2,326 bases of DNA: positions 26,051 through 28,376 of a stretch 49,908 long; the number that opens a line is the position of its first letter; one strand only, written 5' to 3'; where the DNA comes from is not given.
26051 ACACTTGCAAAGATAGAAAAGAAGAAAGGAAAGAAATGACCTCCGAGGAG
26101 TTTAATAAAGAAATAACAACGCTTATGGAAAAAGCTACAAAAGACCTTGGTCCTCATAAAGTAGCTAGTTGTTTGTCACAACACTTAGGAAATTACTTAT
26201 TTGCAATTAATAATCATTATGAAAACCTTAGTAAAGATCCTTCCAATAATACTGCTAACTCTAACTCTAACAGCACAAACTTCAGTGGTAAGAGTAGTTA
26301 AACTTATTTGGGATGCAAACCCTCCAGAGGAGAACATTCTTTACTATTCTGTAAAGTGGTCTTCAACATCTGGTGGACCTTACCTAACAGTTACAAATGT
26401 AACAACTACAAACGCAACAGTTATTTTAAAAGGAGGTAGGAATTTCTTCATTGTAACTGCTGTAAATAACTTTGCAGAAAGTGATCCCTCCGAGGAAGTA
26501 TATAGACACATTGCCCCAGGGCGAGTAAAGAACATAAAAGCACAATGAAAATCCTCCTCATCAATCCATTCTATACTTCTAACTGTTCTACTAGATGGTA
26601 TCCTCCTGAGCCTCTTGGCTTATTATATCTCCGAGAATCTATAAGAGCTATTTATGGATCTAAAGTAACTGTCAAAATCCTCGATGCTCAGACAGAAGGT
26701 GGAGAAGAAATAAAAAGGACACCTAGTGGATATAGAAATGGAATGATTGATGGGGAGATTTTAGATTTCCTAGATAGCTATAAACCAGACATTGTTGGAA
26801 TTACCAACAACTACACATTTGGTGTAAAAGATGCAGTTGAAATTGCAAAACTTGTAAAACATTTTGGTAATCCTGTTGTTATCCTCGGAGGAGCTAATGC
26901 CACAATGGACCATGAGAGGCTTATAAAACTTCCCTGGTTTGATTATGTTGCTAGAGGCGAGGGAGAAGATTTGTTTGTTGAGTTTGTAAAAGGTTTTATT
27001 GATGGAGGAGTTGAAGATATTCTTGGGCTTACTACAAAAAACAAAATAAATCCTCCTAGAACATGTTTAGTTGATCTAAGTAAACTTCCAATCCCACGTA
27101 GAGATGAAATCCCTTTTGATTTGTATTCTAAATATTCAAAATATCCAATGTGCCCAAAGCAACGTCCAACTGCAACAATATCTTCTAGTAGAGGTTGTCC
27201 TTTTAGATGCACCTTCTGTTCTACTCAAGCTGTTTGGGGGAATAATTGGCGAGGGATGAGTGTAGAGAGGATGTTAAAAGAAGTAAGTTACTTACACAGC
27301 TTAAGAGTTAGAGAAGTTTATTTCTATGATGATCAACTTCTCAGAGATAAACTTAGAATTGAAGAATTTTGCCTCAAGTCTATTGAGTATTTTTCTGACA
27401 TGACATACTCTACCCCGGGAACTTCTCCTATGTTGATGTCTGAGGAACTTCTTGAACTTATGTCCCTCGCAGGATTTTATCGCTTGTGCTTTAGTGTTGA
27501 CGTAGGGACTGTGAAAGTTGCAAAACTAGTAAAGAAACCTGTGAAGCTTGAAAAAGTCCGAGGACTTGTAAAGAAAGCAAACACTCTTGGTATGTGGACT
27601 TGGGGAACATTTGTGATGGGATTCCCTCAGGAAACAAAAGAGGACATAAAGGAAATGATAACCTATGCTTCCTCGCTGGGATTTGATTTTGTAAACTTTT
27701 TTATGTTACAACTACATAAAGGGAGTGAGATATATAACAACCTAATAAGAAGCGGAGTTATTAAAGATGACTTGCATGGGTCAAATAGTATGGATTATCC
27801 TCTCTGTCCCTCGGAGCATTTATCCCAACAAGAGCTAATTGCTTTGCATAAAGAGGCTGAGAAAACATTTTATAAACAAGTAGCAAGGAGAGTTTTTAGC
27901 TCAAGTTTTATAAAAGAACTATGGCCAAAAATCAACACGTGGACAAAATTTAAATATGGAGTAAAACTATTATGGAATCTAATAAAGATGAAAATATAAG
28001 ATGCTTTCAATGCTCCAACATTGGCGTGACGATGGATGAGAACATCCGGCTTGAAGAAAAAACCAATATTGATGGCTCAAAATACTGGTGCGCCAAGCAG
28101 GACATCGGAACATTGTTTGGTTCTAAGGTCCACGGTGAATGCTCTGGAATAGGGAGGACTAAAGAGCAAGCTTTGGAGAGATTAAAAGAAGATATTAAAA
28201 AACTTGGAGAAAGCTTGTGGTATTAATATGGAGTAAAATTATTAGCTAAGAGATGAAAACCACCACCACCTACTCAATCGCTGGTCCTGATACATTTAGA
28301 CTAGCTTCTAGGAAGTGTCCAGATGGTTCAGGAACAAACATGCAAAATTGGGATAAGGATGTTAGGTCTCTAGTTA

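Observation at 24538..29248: Family-A DNA polymerase split into two ORFs exactly between thumb and fingers by a 2.27-kb multi-gene insertion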

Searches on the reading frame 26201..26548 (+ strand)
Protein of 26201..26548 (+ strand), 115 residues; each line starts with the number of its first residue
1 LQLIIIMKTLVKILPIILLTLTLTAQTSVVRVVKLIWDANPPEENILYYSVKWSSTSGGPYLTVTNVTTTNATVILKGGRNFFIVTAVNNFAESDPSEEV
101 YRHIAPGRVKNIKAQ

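Call 3: search_protein_families(library=pfam, proteins=[window:26201-26548:+], max_evalue=0.01)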
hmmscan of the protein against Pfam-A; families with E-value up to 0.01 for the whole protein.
window:26201-26548:+ (115 aa): 1 family
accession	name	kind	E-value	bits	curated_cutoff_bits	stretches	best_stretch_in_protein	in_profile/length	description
PF00041.27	fn3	-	0.0056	17.3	25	1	34-100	17-81/84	Fibronectin type III domain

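Call 4: search_protein_families(library=phrogs, proteins=[window:26201-26548:+], max_evalue=0.01)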
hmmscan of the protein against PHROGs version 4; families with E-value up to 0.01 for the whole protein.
window:26201-26548:+ (115 aa): 1 family
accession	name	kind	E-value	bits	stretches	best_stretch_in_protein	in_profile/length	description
phrog_31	-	tail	4.6e-05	22.3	1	19-114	873-976/1565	central tail fiber J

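Call 65: search_protein_families(library=ncbifam, proteins=[window:26201-26548:+], max_evalue=0.01)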
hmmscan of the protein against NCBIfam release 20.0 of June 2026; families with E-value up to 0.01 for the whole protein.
window:26201-26548:+ (115 aa): 0 families

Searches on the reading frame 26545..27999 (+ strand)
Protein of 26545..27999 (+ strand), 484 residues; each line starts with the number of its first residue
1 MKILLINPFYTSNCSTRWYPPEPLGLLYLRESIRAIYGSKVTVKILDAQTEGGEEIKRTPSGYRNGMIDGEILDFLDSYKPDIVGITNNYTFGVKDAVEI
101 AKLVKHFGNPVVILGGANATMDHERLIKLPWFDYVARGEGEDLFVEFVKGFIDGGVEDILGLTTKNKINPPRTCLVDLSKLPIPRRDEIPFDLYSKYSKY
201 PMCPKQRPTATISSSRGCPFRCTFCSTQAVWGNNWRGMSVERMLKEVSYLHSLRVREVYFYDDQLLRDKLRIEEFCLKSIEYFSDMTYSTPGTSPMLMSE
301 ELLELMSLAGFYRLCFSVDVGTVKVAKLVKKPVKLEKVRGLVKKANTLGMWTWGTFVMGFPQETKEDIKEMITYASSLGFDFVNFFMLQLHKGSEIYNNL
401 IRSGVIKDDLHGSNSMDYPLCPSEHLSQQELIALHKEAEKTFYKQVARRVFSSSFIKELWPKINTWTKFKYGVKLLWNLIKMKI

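Call 3: search_protein_families(library=pfam, proteins=[window:26545-27999:+], max_evalue=0.01)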
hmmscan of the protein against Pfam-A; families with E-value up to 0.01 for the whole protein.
window:26545-27999:+ (484 aa): 2 families
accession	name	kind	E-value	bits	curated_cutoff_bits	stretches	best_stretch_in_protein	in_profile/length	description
PF04055.27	Radical_SAM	-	1e-20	75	29.5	1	212-374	1-165/166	Radical SAM superfamily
PF02310.24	B12-binding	-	1.1e-11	45.1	32.1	1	21-147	12-120/121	B12 binding domain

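Call 4: search_protein_families(library=phrogs, proteins=[window:26545-27999:+], max_evalue=0.01)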
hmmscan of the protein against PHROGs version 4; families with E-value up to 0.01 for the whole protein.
window:26545-27999:+ (484 aa): 1 family
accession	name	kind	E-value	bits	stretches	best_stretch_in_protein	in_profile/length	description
phrog_21079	-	unknown function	0.00098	18.6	1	77-152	127-204/648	-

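Call 65: search_protein_families(library=ncbifam, proteins=[window:26545-27999:+], max_evalue=0.01)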
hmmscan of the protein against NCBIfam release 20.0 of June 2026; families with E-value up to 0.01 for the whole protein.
window:26545-27999:+ (484 aa): 30 families (the best 25 are shown)
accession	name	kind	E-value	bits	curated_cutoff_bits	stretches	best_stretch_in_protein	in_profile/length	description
NF038361.1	rSAM_Sden_1168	equivalog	1.3e-49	169.3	575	1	23-407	85-480/560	Sden_1168 family B12-binding radical SAM P-methyltransferase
TIGR03471.1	HpnJ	equivalog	2.2e-34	119.2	577.6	1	94-445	81-435/472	hopanoid biosynthesis associated radical SAM protein HpnJ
NF050148.1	rSAM_ApyD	equivalog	2.3e-33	115.5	750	1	78-371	72-359/645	RiPP biosynthesis radical SAM protein ApyD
TIGR02026.1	BchE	equivalog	4.9e-31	108.1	481.35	1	3-456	2-439/497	magnesium-protoporphyrin IX monomethyl ester anaerobic oxidative cyclase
TIGR04072.2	rSAM_ladder_B12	equivalog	6e-22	77.9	360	1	12-471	7-433/443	lipid biosynthesis B12-binding/radical SAM protein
TIGR04013.1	B12_SAM_MJ_1487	hypoth_equivalog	7.8e-22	77.6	251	1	90-258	49-200/382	TIGR04013 family B12-binding domain/radical SAM domain-containing protein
TIGR04367.1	HpnR_B12_rSAM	equivalog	1.5e-21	76.5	650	1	72-263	52-237/490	hopanoid C-3 methylase HpnR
TIGR03975.1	rSAM_ocin_1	subfamily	1.3e-19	70.1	281.85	1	76-374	124-426/606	RiPP maturation radical SAM C-methyltransferase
TIGR04479.1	bcpD_PhpK_rSAM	subfamily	4e-18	65.1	600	1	74-382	104-413/504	PhpK family radical SAM P-methyltransferase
TIGR04014.1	B12_SAM_MJ_0865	equivalog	6.4e-18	64.7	360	1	96-381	56-339/434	methyl-coenzyme M reductase glutamine C-methyltransferase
NF040542.1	rSAM_RCCLKC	equivalog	6.4e-16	58.5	450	1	81-380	49-352/423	arsinothricin biosynthesis radical SAM protein ArsL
NF033070.1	rSAM_AprD4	equivalog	3.6e-14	52.5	500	1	155-417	144-407/456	AprD4 family radical SAM diol-dehydratase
NF033712.0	B12_rSAM_KedN5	subfamily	9.3e-13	47.3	700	1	76-262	58-248/624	KedN5 family methylcobalamin-dependent radical SAM C-methyltransferase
TIGR04295.1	B12_rSAM_oligo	hypoth_equivalog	2.4e-12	46.3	400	1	100-285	93-275/422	TIGR04295 family B12-binding domain-containing radical SAM protein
TIGR04190.1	B12_SAM_Ta0216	equivalog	2.9e-12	46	500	2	77-149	76-151/554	TIGR04190 family B12-binding domain/radical SAM domain protein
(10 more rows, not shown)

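Call 73: search_dna_similar(query=window:26545-27999:+, collection=phages, mode=protein, max_rows=15)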
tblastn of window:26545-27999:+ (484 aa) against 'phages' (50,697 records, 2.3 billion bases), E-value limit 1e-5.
No match.

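Call 75: find_homologous_proteins(query=window:26545-27999:+, max_evalue=1e-10)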
Query window:26545-27999:+ (484 aa): 1509 proteins with E <= 1e-10 among 8000 candidates; the best 120 are listed.
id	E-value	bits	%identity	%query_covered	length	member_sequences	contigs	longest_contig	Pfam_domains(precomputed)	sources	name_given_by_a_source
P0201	8.9e-122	425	46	98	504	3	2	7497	PF04055.28,PF02310.25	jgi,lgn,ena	-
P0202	3.1e-119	417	44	100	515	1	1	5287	PF04055.28,PF02310.25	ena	-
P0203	1.5e-118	415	43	100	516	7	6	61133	PF04055.28,PF02310.25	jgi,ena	jgi:radical SAM superfamily enzyme YgiQ (UPF0313 family)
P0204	3.0e-114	400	44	99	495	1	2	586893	PF04055.28,PF02310.25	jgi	jgi:radical SAM superfamily enzyme YgiQ (UPF0313 family)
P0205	2.2e-113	398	42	98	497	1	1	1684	PF04055.28,PF02310.25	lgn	-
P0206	4.8e-111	390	43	98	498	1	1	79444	PF04055.28,PF02310.25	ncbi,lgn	-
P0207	1.7e-110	388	43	98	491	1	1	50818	PF04055.28,PF02310.25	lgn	-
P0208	2.8e-108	381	43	96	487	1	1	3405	PF04055.28,PF02310.25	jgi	-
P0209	1.1e-107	379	42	99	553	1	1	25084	PF04055.28,PF02310.25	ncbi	-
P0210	3.1e-106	374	43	100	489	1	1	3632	PF04055.28,PF02310.25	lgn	-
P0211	2.5e-105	371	48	80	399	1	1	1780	PF04055.28,PF02310.25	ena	-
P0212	1.4e-103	365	40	98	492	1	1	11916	PF04055.28,PF02310.25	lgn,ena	-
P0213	1.8e-103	365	41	99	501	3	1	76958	PF04055.28,PF02310.25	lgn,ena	-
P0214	1.3e-100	355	42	98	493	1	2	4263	PF04055.28,PF02310.25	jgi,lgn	jgi:radical SAM superfamily enzyme YgiQ (UPF0313 family)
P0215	2.9e-98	348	39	100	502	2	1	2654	PF04055.28,PF02310.25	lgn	-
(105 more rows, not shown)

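Call 76: find_encoding_contigs(protein=P0207, flank=6000, max_places=1)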
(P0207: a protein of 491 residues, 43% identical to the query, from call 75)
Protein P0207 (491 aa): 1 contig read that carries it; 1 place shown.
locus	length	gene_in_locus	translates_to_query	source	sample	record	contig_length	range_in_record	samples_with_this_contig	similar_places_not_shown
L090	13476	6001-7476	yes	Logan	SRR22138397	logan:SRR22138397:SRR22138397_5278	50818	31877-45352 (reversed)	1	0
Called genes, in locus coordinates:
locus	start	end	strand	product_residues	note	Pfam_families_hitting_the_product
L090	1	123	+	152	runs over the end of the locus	PF01661:Macro (weak)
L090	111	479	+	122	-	-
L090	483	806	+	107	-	-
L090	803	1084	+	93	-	-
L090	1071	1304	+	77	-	-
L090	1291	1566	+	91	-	-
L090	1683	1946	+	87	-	-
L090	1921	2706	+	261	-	PF18299:R2K_2, PF14243:R2K_3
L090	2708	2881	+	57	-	-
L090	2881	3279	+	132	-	-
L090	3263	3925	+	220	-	-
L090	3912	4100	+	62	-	-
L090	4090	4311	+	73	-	-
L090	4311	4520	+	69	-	-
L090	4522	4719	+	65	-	-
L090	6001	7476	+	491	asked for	PF02310:B12-binding, PF04055:Radical_SAM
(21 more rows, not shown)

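Call 77: find_encoding_contigs(protein=P0203, flank=6000, max_places=1)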
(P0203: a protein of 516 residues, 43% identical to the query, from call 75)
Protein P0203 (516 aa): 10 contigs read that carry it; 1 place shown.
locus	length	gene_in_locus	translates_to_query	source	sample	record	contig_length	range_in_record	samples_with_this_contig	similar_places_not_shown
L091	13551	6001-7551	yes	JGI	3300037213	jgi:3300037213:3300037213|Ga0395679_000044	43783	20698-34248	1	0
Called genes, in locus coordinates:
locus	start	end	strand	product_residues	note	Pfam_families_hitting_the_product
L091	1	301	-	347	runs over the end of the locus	PF01073:3Beta_HSD (weak), PF01370:Epimerase, PF02719:Polysacc_synt_2, PF04321:RmlD_sub_bind, PF16363:GDP_Man_Dehyd, PF07993:NAD_binding_4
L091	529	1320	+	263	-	PF05050:Methyltransf_21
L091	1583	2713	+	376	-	PF00534:Glycos_transf_1, PF13692:Glyco_trans_1_4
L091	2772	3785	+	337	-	PF01370:Epimerase, PF04321:RmlD_sub_bind (weak), PF16363:GDP_Man_Dehyd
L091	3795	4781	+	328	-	PF01370:Epimerase, PF04321:RmlD_sub_bind, PF16363:GDP_Man_Dehyd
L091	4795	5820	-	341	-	PF00535:Glycos_transf_2, PF13641:Glyco_tranf_2_3 (weak)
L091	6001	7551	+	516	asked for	PF02310:B12-binding, PF04055:Radical_SAM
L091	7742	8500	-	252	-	PF13489:Methyltransf_23, PF07021:MetW, PF13649:Methyltransf_25, PF13847:Methyltransf_31, PF08241:Methyltransf_11, PF08242:Methyltransf_12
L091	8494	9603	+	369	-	PF04321:RmlD_sub_bind, PF01073:3Beta_HSD, PF01370:Epimerase, PF02719:Polysacc_synt_2, PF07993:NAD_binding_4 (faint), PF13460:NAD_binding_10, PF16363:GDP_Man_Dehyd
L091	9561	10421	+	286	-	PF01596:Methyltransf_3 (weak), PF13578:Methyltransf_24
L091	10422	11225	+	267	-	PF00106:adh_short, PF13561:adh_short_C2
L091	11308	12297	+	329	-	PF01408:GFO_IDH_MocA, PF02894:GFO_IDH_MocA_C, PF22725:GFO_IDH_MocA_C3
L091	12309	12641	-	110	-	-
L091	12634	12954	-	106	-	-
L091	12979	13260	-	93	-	-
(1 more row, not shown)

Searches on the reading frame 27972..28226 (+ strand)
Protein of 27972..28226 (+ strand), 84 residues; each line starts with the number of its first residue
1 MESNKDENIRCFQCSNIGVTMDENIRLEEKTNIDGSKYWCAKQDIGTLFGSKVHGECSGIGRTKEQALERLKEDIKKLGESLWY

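Call 3: search_protein_families(library=pfam, proteins=[window:27972-28226:+], max_evalue=0.01)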
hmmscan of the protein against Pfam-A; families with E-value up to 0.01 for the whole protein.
window:27972-28226:+ (84 aa): 0 families

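Call 4: search_protein_families(library=phrogs, proteins=[window:27972-28226:+], max_evalue=0.01)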
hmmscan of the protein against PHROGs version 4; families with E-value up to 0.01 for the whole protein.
window:27972-28226:+ (84 aa): 0 families

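Call 65: search_protein_families(library=ncbifam, proteins=[window:27972-28226:+], max_evalue=0.01)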
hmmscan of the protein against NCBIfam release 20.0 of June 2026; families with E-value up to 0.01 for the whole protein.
window:27972-28226:+ (84 aa): 0 families

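Call 78: search_dna_similar(query=window:27972-28226:+, collection=phages, mode=protein, max_evalue=0.001, max_rows=10)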
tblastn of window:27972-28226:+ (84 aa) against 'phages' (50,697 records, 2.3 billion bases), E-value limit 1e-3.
No match.

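Call 84: search_protein_representatives(protein=window:27972-28226:+)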
Query: 84 residues. Proteins with E-value up to 0.001 (for the whole library): 57; up to 1e-10: 16; up to 1e-30: 0. The best 57 are listed.
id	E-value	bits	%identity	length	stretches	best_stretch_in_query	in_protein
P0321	2.7e-19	85.1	58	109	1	15-83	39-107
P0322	4.2e-16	74.9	48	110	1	4-84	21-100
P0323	4.4e-16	74.8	62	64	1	21-83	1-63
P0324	5.4e-15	71.3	55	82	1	7-83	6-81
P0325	4.4e-14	68.4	59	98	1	11-83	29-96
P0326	2.6e-13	66.0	54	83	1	11-84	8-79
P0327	3.5e-13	65.5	55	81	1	17-84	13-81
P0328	8.5e-13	64.3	47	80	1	6-84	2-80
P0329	1.2e-12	63.8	44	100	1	4-83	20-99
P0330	3.4e-12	62.4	47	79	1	12-83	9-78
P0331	9.1e-12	61.0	51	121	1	11-83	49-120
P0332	2.0e-11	59.9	45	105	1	8-83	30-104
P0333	2.4e-11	59.7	50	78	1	9-84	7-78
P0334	3.3e-11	59.3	49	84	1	11-83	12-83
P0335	5.0e-11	58.7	49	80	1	13-83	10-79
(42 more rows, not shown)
